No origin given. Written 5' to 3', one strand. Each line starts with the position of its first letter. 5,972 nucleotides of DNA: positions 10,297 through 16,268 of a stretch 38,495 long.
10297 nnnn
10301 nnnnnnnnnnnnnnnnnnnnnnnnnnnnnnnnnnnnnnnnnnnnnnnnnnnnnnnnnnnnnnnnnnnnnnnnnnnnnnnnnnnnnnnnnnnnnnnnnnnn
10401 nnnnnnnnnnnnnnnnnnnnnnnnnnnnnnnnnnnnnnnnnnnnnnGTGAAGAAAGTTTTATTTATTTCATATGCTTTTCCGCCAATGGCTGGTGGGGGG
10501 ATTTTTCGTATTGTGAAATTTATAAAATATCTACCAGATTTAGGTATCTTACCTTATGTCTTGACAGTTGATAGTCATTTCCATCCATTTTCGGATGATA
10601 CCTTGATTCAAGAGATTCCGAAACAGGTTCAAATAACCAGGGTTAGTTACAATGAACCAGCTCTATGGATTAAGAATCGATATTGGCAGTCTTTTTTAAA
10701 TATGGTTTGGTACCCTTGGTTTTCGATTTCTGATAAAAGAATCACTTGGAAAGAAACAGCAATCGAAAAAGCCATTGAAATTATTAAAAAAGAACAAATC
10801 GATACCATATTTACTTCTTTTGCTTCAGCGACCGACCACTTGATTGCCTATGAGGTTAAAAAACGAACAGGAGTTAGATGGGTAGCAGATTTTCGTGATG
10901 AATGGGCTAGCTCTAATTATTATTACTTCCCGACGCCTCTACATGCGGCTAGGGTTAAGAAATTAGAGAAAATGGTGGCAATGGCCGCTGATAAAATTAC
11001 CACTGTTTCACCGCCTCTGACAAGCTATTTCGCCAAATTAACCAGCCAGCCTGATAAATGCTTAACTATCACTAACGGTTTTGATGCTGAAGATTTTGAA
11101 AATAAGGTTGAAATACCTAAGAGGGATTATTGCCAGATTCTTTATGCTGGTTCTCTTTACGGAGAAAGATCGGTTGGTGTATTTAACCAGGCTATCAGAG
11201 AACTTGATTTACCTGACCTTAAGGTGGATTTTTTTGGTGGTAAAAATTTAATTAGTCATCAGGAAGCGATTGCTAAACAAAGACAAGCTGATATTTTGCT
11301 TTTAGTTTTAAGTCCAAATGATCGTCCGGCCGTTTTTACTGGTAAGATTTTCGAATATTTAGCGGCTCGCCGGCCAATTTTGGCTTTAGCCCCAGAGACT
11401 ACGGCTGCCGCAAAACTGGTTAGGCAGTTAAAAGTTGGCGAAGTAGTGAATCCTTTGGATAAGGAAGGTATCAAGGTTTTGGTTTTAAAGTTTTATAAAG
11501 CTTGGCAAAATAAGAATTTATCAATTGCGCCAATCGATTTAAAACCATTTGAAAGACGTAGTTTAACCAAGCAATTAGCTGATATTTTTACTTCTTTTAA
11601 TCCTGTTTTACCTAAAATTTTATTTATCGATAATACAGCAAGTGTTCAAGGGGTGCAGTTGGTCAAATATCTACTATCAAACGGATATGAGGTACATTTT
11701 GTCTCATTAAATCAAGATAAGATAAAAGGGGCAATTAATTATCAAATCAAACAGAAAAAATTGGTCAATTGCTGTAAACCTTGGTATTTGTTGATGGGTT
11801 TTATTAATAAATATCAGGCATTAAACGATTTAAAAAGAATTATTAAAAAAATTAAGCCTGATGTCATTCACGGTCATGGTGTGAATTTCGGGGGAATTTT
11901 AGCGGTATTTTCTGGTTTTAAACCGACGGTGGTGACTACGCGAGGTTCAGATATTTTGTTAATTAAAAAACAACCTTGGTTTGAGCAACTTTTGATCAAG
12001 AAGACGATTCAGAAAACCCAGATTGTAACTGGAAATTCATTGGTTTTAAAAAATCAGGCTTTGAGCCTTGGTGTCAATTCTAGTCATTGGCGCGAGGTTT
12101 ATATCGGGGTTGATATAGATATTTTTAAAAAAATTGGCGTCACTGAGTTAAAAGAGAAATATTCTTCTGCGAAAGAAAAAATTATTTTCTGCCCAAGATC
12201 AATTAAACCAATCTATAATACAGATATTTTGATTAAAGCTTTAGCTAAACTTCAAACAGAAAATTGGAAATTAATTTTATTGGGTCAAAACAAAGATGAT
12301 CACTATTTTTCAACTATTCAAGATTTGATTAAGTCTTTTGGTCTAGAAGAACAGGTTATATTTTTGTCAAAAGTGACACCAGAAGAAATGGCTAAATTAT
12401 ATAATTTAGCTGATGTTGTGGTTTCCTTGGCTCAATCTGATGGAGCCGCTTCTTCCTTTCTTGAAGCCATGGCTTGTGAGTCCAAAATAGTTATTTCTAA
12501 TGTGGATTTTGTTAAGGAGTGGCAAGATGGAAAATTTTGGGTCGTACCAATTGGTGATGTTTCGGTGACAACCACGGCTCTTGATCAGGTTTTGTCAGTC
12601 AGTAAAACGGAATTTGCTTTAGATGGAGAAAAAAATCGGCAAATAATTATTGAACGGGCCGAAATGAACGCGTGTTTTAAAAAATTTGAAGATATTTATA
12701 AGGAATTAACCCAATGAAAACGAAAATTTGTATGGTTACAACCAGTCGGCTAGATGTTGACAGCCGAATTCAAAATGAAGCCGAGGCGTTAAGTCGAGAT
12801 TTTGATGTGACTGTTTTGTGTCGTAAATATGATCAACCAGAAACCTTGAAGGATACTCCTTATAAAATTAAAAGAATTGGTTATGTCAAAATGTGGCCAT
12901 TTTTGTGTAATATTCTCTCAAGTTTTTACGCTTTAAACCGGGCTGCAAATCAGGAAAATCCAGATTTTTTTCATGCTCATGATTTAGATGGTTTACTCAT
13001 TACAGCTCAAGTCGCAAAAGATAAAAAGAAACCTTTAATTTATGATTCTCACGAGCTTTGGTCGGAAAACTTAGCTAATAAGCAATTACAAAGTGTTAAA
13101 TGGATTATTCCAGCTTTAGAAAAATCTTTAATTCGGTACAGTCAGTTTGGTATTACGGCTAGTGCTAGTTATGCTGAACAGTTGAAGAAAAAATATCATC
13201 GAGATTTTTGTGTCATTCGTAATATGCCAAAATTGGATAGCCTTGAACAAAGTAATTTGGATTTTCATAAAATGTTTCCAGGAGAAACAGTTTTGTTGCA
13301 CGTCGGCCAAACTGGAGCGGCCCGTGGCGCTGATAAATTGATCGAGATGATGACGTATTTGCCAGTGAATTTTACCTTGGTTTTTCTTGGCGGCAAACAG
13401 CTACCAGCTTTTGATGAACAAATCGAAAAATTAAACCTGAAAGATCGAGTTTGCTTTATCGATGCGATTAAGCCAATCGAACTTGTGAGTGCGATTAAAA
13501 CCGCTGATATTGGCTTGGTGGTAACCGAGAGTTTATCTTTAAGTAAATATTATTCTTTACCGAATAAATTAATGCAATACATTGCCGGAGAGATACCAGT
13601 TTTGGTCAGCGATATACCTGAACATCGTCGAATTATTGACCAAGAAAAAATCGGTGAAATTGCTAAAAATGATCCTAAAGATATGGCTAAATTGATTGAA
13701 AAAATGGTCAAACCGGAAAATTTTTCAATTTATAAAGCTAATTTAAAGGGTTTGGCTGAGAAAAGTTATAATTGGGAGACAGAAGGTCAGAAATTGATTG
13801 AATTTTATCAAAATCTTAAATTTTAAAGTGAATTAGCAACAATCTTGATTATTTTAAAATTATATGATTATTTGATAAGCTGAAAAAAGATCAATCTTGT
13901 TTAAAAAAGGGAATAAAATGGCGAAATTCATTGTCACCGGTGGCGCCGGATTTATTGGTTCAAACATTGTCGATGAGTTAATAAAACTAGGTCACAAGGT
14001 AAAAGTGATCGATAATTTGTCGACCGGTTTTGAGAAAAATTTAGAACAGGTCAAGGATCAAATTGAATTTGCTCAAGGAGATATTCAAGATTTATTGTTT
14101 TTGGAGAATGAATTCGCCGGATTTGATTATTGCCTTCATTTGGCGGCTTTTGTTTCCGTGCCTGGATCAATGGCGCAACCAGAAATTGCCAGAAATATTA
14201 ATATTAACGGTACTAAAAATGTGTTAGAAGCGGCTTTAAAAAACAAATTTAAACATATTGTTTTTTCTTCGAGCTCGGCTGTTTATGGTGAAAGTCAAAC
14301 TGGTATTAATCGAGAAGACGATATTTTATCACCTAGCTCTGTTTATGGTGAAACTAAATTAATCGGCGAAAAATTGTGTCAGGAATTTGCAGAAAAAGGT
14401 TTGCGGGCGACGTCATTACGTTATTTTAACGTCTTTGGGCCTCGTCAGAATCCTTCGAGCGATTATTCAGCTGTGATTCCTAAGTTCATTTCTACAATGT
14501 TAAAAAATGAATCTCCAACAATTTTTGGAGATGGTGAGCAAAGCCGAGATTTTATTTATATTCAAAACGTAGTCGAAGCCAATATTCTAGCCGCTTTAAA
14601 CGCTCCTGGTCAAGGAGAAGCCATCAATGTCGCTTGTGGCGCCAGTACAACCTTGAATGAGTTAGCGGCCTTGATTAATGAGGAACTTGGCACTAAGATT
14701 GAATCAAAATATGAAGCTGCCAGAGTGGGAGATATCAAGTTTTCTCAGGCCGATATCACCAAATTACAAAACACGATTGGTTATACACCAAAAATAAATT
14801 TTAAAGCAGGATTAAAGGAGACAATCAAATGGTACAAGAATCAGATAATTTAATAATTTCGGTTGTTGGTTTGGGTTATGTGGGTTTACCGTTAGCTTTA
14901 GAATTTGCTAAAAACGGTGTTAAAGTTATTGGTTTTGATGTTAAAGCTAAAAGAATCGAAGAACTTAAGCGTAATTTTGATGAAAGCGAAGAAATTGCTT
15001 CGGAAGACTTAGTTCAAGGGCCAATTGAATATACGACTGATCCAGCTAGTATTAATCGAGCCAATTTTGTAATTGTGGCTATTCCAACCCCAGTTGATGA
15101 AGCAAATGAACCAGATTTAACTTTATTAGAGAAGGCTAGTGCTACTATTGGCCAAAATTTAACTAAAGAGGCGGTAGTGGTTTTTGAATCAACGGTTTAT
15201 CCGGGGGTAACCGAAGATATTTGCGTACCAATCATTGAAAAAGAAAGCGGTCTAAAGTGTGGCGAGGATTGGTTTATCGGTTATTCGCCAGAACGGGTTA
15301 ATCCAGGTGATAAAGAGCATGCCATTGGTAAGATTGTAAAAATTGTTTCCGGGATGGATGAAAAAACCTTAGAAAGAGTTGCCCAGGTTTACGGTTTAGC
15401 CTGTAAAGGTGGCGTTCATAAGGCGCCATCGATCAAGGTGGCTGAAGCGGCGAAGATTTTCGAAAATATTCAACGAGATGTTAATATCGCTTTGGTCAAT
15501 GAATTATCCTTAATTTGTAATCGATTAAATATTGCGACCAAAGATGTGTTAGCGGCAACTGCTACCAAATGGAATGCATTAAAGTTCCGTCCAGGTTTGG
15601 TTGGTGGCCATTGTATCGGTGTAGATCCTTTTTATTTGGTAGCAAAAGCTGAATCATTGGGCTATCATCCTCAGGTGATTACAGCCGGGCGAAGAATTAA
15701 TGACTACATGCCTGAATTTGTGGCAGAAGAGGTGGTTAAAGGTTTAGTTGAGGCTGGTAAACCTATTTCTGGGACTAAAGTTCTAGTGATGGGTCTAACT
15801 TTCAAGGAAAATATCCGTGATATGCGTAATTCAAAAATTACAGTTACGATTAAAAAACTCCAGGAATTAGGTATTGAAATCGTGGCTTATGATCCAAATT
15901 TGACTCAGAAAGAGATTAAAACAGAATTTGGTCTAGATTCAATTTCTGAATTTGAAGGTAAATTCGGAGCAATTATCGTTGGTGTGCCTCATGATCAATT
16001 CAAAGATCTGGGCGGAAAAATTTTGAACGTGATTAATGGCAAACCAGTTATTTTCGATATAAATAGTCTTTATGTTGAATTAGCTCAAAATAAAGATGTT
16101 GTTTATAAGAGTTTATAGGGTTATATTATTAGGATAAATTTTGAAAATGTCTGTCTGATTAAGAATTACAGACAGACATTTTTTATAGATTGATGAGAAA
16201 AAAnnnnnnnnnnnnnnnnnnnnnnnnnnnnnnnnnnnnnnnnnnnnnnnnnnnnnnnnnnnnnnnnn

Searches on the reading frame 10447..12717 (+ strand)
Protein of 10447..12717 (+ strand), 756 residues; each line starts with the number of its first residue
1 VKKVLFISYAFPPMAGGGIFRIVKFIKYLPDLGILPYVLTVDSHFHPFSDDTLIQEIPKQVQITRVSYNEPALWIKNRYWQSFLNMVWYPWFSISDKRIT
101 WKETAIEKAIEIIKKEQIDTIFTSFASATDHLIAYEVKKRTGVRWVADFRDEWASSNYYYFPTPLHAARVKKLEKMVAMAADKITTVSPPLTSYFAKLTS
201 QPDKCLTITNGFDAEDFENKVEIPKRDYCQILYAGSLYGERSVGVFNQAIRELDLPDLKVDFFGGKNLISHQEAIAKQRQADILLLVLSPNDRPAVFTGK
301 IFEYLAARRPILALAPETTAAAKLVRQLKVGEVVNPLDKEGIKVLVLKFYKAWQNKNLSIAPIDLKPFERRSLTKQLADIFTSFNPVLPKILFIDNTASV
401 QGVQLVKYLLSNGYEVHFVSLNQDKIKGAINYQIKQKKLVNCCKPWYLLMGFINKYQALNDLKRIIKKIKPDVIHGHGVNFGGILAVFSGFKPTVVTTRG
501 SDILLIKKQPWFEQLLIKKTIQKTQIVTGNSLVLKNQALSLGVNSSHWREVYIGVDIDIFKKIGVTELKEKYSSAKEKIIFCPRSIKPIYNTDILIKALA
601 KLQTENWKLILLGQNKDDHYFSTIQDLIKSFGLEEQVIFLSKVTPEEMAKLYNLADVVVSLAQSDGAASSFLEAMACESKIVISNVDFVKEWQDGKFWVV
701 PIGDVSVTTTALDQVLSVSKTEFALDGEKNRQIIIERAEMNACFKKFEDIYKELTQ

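Call 36: search_protein_families(library=pfam, proteins=[window:10447-12717:+], max_evalue=0.00001)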
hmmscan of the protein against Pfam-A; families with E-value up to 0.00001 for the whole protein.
window:10447-12717:+ (756 aa): 5 families
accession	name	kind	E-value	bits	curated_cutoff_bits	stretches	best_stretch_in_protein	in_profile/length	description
PF00534.26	Glycos_transf_1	-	3.1e-22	79.4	26.4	1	569-717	6-157/172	Glycosyl transferases group 1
PF13439.12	Glyco_transf_4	-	7.3e-22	78.6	28.5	2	403-558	9-169/170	Glycosyltransferase Family 4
PF13477.12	Glyco_trans_4_2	-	1.6e-19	70.9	23.4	1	390-528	1-136/139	Glycosyl transferase 4-like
PF13692.12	Glyco_trans_1_4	-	7.3e-19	68.9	27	1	578-716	3-140/142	Glycosyl transferases group 1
PF13579.12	Glyco_trans_4_4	-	3.1e-09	37.8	29.7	0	111-211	65-158/158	Glycosyl transferase 4-like domain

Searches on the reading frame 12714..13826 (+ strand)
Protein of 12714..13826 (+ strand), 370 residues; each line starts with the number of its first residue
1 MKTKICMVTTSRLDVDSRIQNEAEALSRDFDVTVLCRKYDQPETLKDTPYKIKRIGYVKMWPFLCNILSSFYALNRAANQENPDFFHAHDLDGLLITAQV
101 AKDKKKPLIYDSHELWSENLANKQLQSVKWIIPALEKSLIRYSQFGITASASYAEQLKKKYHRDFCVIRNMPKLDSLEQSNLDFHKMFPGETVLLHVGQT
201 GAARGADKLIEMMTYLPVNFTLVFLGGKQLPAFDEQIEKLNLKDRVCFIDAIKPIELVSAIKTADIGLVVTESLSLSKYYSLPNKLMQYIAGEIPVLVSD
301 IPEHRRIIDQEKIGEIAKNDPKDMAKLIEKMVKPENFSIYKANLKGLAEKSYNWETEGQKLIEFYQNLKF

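Call 37: search_protein_families(library=pfam, proteins=[window:12714-13826:+], max_evalue=0.00001)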
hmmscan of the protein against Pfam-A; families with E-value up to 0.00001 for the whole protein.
window:12714-13826:+ (370 aa): 5 families
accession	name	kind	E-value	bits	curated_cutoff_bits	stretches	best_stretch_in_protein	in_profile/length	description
PF00534.26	Glycos_transf_1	-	6.4e-14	52.3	26.4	1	189-335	13-159/172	Glycosyl transferases group 1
PF13439.12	Glyco_transf_4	-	3.3e-12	47.2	28.5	1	19-170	8-164/170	Glycosyltransferase Family 4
PF13692.12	Glyco_trans_1_4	-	2.4e-10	41.3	27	1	192-332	2-140/142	Glycosyl transferases group 1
PF13579.12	Glyco_trans_4_4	-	5.3e-07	30.6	29.7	1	18-159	6-144/158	Glycosyl transferase 4-like domain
PF13477.12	Glyco_trans_4_2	-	3.9e-06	27.5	23.4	0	23-113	17-107/139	Glycosyl transferase 4-like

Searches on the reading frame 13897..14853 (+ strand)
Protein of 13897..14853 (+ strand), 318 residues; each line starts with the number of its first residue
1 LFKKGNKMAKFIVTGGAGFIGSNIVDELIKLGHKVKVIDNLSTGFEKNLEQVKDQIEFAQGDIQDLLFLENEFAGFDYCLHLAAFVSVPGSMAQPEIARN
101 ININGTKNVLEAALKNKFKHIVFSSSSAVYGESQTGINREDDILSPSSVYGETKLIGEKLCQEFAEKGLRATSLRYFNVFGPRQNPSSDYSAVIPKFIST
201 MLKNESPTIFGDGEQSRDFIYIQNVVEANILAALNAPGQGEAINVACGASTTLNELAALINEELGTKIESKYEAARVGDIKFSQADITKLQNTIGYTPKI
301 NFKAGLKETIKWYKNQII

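Call 37: search_protein_families(library=pfam, proteins=[window:13897-14853:+], max_evalue=0.00001)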
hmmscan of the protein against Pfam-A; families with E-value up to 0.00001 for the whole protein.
window:13897-14853:+ (318 aa): 9 families
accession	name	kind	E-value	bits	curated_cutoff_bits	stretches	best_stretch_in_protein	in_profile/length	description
PF01370.27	Epimerase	-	2.3e-59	201.2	20.9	1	12-246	2-240/240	NAD dependent epimerase/dehydratase family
PF16363.11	GDP_Man_Dehyd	-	2.7e-52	178.7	27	1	12-309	1-332/332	GDP-mannose 4,6 dehydratase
PF01073.25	3Beta_HSD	-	1.6e-32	113.1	22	1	12-235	1-231/280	3-beta hydroxysteroid dehydrogenase/isomerase family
PF02719.21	Polysacc_synt_2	-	1.6e-21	77.2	20.2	1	12-272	2-256/293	Polysaccharide biosynthesis protein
PF07993.18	NAD_binding_4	-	2.1e-15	57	20.1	1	51-228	58-257/258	Male sterility protein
PF04321.23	RmlD_sub_bind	-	2.4e-15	56.8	27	1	11-184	3-156/287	RmlD substrate binding domain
PF13460.12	NAD_binding_10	-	1.3e-07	32.1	27.2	1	15-139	1-111/184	NAD(P)H-binding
PF00106.31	adh_short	-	2.3e-07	30.9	26.6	0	12-66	4-61/195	short chain dehydrogenase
PF05368.20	NmrA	-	8.5e-06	26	27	0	11-128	5-109/298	NmrA-like family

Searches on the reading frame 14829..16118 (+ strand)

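Call 37: search_protein_families(library=pfam, proteins=[window:14829-16118:+], max_evalue=0.00001)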
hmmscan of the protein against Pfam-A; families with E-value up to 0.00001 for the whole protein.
window:14829-16118:+ (429 aa): 4 families
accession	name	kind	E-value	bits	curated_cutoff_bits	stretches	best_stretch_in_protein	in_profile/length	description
PF03721.20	UDPG_MGDP_dh_N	-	4e-35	121.5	27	1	10-183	3-182/187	UDP-glucose/GDP-mannose dehydrogenase family, NAD binding domain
PF00984.24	UDPG_MGDP_dh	-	1.5e-23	83.1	25.4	1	204-292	2-93/94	UDP-glucose/GDP-mannose dehydrogenase family, central domain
PF03720.21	UDPG_MGDP_dh_C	-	5.4e-19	68.9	30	1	319-414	1-100/103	UDP-glucose/GDP-mannose dehydrogenase family, UDP binding domain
PF03446.21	NAD_binding_2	-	2.5e-06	28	21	1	10-131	2-103/161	NAD binding domain of 6-phosphogluconate dehydrogenase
